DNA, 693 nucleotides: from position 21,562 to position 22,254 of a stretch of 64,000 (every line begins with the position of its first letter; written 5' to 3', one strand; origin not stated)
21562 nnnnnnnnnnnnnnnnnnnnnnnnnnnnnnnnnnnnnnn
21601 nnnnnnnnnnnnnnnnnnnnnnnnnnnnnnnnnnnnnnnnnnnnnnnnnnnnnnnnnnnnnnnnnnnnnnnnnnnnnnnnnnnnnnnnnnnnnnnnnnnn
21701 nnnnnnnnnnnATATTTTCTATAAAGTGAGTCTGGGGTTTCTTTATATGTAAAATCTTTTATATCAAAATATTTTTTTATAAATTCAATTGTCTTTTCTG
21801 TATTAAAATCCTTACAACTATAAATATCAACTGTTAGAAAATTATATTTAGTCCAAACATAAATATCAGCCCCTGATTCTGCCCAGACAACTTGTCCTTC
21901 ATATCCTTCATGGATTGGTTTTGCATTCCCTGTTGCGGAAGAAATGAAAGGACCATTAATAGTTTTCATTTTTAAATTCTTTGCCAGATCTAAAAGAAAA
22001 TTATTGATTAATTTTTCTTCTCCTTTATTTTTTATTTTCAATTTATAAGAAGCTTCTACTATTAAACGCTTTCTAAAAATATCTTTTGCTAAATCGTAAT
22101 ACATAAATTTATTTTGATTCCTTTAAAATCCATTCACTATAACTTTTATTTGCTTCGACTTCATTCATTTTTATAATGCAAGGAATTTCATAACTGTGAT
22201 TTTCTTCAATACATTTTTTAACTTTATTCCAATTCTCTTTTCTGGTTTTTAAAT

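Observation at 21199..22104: Fusion of an AdoMet-decarboxylase-like domain to a SET-domain methyltransferase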

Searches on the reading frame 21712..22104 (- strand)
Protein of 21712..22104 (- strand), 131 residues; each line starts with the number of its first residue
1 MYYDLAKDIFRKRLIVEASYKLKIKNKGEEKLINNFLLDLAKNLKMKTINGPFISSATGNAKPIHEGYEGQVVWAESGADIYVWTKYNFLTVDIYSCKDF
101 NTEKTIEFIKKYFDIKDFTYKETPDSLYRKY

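Call 4: search_protein_families(library=pfam, proteins=[window:21712-22104:-], max_evalue=10)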
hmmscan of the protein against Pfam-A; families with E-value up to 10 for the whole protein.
seq(131 aa): 2 families
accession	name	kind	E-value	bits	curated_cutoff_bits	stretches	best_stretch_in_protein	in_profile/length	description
PF02675.21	AdoMet_dc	-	4.3e-14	53.2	25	1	29-122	16-103/107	S-adenosylmethionine decarboxylase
PF24136.1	DUF7403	-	0.024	15.1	27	1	2-50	41-88/106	Domain of unknown function (DUF7403)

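Call 5: search_protein_families(library=ncbifam, proteins=[window:21712-22104:-], max_evalue=10)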
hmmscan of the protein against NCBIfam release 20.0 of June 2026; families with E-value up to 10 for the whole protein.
seq(131 aa): 1 family
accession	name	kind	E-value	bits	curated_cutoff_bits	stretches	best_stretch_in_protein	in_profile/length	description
TIGR03330.1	SAM_DCase_Bsu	equivalog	8.7e-10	38.9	75.65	1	15-122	8-108/112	adenosylmethionine decarboxylase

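Call 10: search_solved_structures(query=window:21712-22104:-, max_evalue=10, show_alignments=5)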
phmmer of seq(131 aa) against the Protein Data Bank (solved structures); distinct sequences matched with E-value up to 10: 7.
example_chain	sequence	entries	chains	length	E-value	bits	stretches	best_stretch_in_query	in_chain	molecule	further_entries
1tlu_A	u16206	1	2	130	0.00046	23.5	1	63-116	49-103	S-adenosylmethionine decarboxylase proenzyme, AdoMetDC, SamDC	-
1vr7_A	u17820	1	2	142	0.00057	23.2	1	63-116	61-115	S-adenosylmethionine decarboxylase proenzyme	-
1tmi_A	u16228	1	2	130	0.0012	22.2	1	63-116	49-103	S-adenosylmethionine decarboxylase proenzyme, AdoMetDC, SamDC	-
2iii_A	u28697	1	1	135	0.0042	20.4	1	66-101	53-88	S-adenosylmethionine decarboxylase proenzyme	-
3iwb_A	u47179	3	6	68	0.25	14.7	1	81-116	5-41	S-adenosylmethionine decarboxylase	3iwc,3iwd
5l3s_A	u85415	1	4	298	0.9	12.9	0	72-115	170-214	Signal recognition particle 54 kDa protein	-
5l3v_A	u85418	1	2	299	0.91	12.9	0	72-115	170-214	Signal recognition particle 54 kDa protein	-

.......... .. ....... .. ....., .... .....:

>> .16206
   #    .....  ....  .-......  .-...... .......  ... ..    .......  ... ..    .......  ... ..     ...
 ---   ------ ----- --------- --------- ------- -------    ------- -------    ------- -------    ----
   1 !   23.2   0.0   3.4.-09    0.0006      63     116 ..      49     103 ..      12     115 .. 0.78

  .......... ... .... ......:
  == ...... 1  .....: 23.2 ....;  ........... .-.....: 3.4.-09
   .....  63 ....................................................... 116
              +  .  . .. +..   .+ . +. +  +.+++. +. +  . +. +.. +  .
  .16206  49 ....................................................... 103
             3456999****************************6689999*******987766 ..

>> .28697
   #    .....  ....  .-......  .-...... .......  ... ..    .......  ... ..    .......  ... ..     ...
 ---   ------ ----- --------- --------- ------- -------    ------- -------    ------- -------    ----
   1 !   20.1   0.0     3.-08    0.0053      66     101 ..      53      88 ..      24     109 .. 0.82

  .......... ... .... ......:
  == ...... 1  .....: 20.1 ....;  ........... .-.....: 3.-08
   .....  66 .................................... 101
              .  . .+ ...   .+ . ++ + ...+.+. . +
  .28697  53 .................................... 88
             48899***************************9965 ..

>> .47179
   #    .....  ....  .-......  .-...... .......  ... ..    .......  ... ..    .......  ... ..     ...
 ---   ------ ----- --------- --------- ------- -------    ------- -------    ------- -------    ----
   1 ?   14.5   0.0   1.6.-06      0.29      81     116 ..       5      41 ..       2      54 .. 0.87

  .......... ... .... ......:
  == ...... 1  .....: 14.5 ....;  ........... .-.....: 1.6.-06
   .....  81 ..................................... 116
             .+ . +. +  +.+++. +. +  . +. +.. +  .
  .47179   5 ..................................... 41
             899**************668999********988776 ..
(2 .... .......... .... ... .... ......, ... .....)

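Call 48: predict_structure(alignment_id=A2)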
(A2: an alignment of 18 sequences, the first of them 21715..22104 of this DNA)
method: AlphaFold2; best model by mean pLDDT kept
length: 130 residues; sequences in the alignment: 18
mean_pLDDT: 90.1   pTM: 0.85
mean pLDDT of the five models: 90.1, 89.8, 89.4, 89.3, 88.9
residues with pLDDT >= 90: 94; 70-90: 25; 50-70: 11; < 50: 0
segments of 3 or more residues with pLDDT < 50: none
pLDDT, mean of each block of 10 residues (from residue 1): 79 96 82 96 96 81 82 97 94 97 98 96 76
secondary structure, 60 per line:
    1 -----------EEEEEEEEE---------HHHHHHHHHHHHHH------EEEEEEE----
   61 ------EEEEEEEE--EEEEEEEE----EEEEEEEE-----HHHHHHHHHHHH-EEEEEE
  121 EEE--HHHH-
elements in order: E12-20 H30-43 E50-56 E67-74 E77-84 E89-96 H102-113 E115-123 H126-129

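Call 50: search_protein_representatives(alignment_id=A2)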
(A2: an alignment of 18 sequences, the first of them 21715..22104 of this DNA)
Query: 18 sequences, 127 profile positions. Proteins with E-value up to 0.001 (for the whole library): 2852; up to 1e-10: 510; up to 1e-30: 11. The best 150 are listed.
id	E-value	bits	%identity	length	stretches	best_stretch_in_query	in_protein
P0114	1.7e-58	212.4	-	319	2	4-119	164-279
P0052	4.9e-41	155.9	-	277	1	3-124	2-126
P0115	1.2e-39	151.4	-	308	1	1-126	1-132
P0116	3.7e-39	149.9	-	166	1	1-126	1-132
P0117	1.3e-36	141.6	-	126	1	3-123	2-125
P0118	2.7e-35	137.4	-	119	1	3-120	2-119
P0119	9.6e-35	135.6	-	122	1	3-120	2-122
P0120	1.0e-33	132.2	-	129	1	5-121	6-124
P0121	2.0e-33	131.3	-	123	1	3-121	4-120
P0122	2.2e-31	124.7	-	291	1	6-121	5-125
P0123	6.5e-31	123.2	-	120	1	3-119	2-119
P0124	1.2e-30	122.3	-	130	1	3-122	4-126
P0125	6.2e-30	120.0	-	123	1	3-121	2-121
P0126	8.3e-30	119.6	-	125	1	1-120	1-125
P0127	8.5e-30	119.6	-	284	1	9-123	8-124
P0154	2.2e-21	92.4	-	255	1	4-112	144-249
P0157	1.2e-20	90.1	-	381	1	3-125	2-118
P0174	6.6e-19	84.4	-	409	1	3-116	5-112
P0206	7.8e-17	77.7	-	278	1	10-124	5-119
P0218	1.3e-16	77.0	-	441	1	21-122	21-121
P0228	3.3e-16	75.7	-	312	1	32-116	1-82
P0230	3.9e-16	75.4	-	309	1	22-122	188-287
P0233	5.7e-16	74.9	-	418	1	3-114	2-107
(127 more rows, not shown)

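Call 52: fold_search(model_id=the predicted structure, library=pdb)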
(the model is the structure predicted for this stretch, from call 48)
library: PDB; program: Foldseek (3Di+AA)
matches with E <= 10: 1404; with E <= 0.001: 24
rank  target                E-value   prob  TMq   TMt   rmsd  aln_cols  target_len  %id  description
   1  1tlu_A                8.0e-08  1.00  0.70  0.77   3.7       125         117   18  Crystal Structure of Thermotoga maritima S-adenosylmethionine decarboxylase (released 2004-06-29)
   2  1tmi_A                9.7e-08  1.00  0.67  0.74   3.4       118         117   17  Structure of Thermotoga maritima S63A non-processing mutant S-adenosylmethionine decarboxylase (released 2004-06-29)
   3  1vr7_A                1.4e-07  1.00  0.69  0.74   3.1       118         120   19  Crystal structure of S-adenosylmethionine decarboxylase proenzyme (TM0655) from THERMOTOGA MARITIMA at 1.2 A resolutio (released 2005-03-15)
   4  1vr7_B                1.8e-07  1.00  0.68  0.74   3.1       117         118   20  Crystal structure of S-adenosylmethionine decarboxylase proenzyme (TM0655) from THERMOTOGA MARITIMA at 1.2 A resolutio (released 2005-03-15)
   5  2iii                  2.9e-07  1.00  0.67  0.71   2.9       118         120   16  Crystal structure of the adenosylmethionine decarboxylase (aq_254) from aquifex aeolicus vf5 (released 2007-10-09)
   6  1mhm_A                1.9e-04  1.00  0.56  0.31   5.2       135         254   10  Crystal structure of S-adenosylmethionine decarboxylase from potato (released 2002-12-11)
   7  9p7q_A                2.2e-04  1.00  0.56  0.32   4.9       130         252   11  273K human S-adenosylmethionine decarboxylase (released 2025-09-17)
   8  3ep8_A                2.2e-04  1.00  0.52  0.31   4.7       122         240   14  Human AdoMetDC E178Q mutant complexed with S-Adenosylmethionine methyl ester and no putrescine bound (released 2008-12-23)
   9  3h0w_A                2.6e-04  1.00  0.49  0.31   5.1       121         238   13  Human AdoMetDC with 5'-Deoxy-5'-[(N-dimethyl)amino]-8-methyl-adenosine (released 2009-06-30)
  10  3ep3_A                3.0e-04  1.00  0.49  0.30   5.9       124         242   13  Human AdoMetDC D174N mutant with no putrescine bound (released 2008-12-23)
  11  3ep7_A                3.0e-04  1.00  0.48  0.29   5.9       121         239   13  Human AdoMetDC E256Q mutant complexed with S-Adenosylmethionine methyl ester and no putrescine bound (released 2008-12-23)
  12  3ep5_A                3.2e-04  1.00  0.53  0.32   4.6       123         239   14  Human AdoMetDC E178Q mutant with no putrescine bound (released 2008-12-23)
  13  3dz3_A                3.4e-04  1.00  0.52  0.31   5.4       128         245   13  Human AdoMetDC F223A mutant with covalently bound S-Adenosylmethionine methyl ester (released 2009-03-10)
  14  3ep4_A                3.6e-04  1.00  0.52  0.31   4.8       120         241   13  Human AdoMetDC E256Q mutant with no putrescine bound (released 2008-12-23)
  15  1jl0_A                3.9e-04  1.00  0.52  0.26   5.5       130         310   12  Structure of a Human S-Adenosylmethionine Decarboxylase Self-processing Ester Intermediate and Mechanism of Putrescine (released 2001-08-22)
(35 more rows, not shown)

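Call 58: search_protein_families(library=pfam, proteins=[P0157, P0174, P0233, P0228, P0154, P0114, P0218, P0230, P0119, P0206], max_evalue=0.01)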
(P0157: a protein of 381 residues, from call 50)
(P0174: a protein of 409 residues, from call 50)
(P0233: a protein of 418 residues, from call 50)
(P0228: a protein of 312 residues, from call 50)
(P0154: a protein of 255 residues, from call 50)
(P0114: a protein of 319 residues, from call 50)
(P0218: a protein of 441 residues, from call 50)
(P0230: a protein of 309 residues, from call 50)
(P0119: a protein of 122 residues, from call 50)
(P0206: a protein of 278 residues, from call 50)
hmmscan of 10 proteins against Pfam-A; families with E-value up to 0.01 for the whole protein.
P0157 (381 aa): 2 families
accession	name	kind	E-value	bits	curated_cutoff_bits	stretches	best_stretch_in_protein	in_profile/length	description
PF02675.21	AdoMet_dc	-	1.7e-07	31.9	25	1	25-112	17-103/107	S-adenosylmethionine decarboxylase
PF13444.12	Acetyltransf_5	-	0.00042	21.4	22.4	1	170-269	5-96/102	Acetyltransferase (GNAT) domain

P0174 (409 aa): 1 family
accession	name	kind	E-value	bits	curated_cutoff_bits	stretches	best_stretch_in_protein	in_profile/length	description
PF02675.21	AdoMet_dc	-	6.4e-09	36.6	25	1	29-112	18-100/107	S-adenosylmethionine decarboxylase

P0233 (418 aa): 1 family
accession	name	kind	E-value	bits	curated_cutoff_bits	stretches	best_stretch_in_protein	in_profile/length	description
PF02675.21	AdoMet_dc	-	2e-06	28.5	25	1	27-111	19-102/107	S-adenosylmethionine decarboxylase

P0228 (312 aa): 9 families
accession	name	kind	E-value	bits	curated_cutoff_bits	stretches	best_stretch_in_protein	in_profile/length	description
PF08241.18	Methyltransf_11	-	1.2e-14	55.1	21.2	1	140-239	1-95/95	Methyltransferase domain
PF13649.12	Methyltransf_25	-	1.4e-14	55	27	1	140-235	2-97/97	Methyltransferase domain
PF13847.12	Methyltransf_31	-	1.2e-10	41.7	27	1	138-243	6-113/145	Methyltransferase domain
PF08242.18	Methyltransf_12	-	2.4e-08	35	30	1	140-237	1-98/98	Methyltransferase domain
PF02675.21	AdoMet_dc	-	2.4e-08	34.7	25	1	8-82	29-100/107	S-adenosylmethionine decarboxylase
PF05175.20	MTS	-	3.8e-06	27.1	23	1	127-239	24-138/170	Methyltransferase small domain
PF01209.24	Ubie_methyltran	-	4.2e-06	26.7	20.1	1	138-239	50-151/233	ubiE/COQ5 methyltransferase family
PF03848.20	TehB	-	4.3e-05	23.5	20.4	1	136-238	31-131/193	Tellurite resistance protein TehB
PF13489.12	Methyltransf_23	-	0.00027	21.1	27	1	125-240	12-117/164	Methyltransferase domain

P0154 (255 aa): 3 families
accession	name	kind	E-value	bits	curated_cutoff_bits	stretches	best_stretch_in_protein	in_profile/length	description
PF02945.21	Endonuclease_7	-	2.8e-16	59.6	23.6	1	64-127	3-66/82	Recombination endonuclease VII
PF02675.21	AdoMet_dc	-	4.9e-15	56.2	25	1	171-253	17-100/107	S-adenosylmethionine decarboxylase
PF18439.7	zf_UBZ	-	0.0057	16.7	25.6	0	86-104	4-22/32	Ubiquitin-Binding Zinc Finger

P0114 (319 aa): 2 families
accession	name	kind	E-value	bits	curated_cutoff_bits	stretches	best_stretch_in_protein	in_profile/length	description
PF02675.21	AdoMet_dc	-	2.8e-17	63.4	25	2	187-277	18-101/107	S-adenosylmethionine decarboxylase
PF20449.3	DUF6706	-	6.5e-05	23.6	23.8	0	24-72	53-104/108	Family of unknown function (DUF6706)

P0218 (441 aa): 2 families
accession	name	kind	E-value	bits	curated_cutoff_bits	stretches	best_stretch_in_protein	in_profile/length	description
PF01916.23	DS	-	1.2e-108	363.2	27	1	150-433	2-285/288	Deoxyhypusine synthase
PF02675.21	AdoMet_dc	-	4e-25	88.7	25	1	13-122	2-107/107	S-adenosylmethionine decarboxylase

P0230 (309 aa): 1 family
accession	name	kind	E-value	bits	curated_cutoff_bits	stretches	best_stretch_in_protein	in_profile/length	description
PF02675.21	AdoMet_dc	-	1.2e-25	90.3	25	1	178-288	2-107/107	S-adenosylmethionine decarboxylase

P0119 (122 aa): 1 family
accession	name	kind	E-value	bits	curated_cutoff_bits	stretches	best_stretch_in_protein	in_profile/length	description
PF02675.21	AdoMet_dc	-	2.1e-11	44.5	25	1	24-121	16-103/107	S-adenosylmethionine decarboxylase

P0206 (278 aa): 2 families
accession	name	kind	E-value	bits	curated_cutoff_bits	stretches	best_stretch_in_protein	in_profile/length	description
PF02675.21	AdoMet_dc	-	3.9e-15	56.5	25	1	9-117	2-106/107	S-adenosylmethionine decarboxylase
PF00856.33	SET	-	3.1e-14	53.7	22.4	1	136-231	1-104/105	SET domain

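Call 59: list_cluster_members(proteins=[P0117, P0118, P0119, P0120, P0121, P0123, P0157, P0174, P0228, P0114])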
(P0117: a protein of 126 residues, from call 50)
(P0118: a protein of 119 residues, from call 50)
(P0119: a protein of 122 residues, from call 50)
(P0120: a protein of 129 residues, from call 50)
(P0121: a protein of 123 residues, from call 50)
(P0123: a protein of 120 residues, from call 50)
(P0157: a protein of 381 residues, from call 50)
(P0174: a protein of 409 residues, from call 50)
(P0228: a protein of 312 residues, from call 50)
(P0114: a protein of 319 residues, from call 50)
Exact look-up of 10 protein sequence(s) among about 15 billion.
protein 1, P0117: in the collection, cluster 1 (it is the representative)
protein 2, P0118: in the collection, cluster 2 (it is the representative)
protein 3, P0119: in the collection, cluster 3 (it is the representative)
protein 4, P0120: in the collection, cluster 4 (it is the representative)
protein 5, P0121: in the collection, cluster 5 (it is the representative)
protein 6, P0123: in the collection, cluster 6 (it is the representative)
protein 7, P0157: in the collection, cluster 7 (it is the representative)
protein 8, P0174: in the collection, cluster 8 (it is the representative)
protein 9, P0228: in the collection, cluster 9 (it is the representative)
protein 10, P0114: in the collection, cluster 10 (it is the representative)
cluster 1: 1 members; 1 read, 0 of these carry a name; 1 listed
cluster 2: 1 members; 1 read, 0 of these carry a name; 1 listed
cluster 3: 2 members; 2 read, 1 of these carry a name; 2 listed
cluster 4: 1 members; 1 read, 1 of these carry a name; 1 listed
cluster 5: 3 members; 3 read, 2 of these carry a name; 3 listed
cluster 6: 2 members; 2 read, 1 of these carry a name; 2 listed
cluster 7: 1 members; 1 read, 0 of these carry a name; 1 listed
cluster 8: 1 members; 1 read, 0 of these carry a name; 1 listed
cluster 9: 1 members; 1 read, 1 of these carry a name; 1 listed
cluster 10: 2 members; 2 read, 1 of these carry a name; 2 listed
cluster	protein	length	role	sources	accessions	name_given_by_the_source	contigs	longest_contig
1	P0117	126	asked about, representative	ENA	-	-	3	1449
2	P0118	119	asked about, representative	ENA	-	-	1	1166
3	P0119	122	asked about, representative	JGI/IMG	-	S-adenosylmethionine decarboxylase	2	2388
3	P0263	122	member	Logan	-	-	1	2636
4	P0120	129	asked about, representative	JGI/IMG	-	S-adenosylmethionine decarboxylase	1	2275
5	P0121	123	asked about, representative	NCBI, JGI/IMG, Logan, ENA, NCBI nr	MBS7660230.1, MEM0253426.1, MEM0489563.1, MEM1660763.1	MAG: S-adenosylmethionine decarboxylase [Candidatus Bathyarchaeia archaeon] | S-adenosylmethionine decarboxylase [Candidatus Bathyarchaeota archaeon]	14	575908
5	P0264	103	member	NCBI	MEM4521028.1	MAG: S-adenosylmethionine decarboxylase, partial [Candidatus Bathyarchaeia archaeon]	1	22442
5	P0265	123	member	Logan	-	-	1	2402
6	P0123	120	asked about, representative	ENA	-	-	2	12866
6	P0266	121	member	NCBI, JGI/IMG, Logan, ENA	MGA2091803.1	MAG: S-adenosylmethionine decarboxylase [Sedimentisphaerales bacterium]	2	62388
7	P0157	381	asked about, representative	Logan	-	-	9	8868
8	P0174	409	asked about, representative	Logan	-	-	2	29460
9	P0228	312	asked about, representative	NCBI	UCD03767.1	MAG: methyltransferase domain-containing protein, partial [Candidatus Woesearchaeota ...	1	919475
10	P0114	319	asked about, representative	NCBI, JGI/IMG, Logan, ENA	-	-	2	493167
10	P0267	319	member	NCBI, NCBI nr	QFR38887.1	hypothetical protein A9Q91_01490 [Candidatus Gracilibacteria bacterium 28_42_T64]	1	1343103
